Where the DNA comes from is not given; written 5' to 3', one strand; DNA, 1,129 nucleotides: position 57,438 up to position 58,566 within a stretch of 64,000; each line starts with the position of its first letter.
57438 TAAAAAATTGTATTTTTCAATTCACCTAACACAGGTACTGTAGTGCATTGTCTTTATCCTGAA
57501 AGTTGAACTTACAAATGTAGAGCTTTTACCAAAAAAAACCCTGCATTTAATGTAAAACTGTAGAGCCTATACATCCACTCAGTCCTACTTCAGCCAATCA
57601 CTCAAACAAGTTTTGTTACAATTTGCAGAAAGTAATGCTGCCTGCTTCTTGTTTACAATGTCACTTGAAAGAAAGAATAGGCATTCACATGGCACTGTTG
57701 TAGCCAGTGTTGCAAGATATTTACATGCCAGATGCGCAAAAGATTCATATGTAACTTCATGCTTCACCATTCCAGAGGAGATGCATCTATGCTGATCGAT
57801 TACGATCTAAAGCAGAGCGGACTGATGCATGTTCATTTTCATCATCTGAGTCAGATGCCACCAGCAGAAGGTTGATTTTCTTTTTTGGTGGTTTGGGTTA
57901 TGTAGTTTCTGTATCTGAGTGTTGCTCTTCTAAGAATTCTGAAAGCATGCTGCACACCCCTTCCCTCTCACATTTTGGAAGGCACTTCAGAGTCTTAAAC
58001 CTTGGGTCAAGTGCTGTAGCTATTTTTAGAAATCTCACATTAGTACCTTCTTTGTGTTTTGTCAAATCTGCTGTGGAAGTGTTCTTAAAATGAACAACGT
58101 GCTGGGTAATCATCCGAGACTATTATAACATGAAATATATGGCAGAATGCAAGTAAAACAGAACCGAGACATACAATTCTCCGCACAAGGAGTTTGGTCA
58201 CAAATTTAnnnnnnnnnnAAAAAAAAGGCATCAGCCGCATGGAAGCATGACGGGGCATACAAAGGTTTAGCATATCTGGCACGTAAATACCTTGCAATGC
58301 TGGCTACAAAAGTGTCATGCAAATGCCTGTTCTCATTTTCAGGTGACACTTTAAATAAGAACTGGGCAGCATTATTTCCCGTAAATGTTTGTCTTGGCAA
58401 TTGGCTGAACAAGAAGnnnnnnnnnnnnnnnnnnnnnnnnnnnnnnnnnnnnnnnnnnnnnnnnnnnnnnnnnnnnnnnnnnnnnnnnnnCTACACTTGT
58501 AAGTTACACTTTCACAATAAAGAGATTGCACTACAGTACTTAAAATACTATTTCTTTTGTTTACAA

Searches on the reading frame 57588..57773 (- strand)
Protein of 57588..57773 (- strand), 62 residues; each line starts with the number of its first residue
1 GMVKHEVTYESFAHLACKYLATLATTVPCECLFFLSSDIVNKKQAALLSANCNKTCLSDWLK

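Call 13: search_protein_families(library=pfam, max_evalue=0.1, proteins=[window:57588-57773:-])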
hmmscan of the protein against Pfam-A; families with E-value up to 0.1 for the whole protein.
seq(62 aa): 1 family
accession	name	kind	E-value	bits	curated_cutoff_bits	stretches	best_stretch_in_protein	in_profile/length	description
PF05699.19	Dimer_Tnp_hAT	-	0.016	15.4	21.4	1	4-61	26-84/84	hAT family C-terminal dimerisation region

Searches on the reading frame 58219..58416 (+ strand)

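Call 13: search_protein_families(library=pfam, max_evalue=0.1, proteins=[window:58219-58416:+])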
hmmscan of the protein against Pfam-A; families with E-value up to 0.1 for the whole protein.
seq(66 aa): 1 family
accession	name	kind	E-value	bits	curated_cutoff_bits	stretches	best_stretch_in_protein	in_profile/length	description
PF05699.19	Dimer_Tnp_hAT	-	0.00044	20.4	21.4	1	10-58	27-75/84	hAT family C-terminal dimerisation region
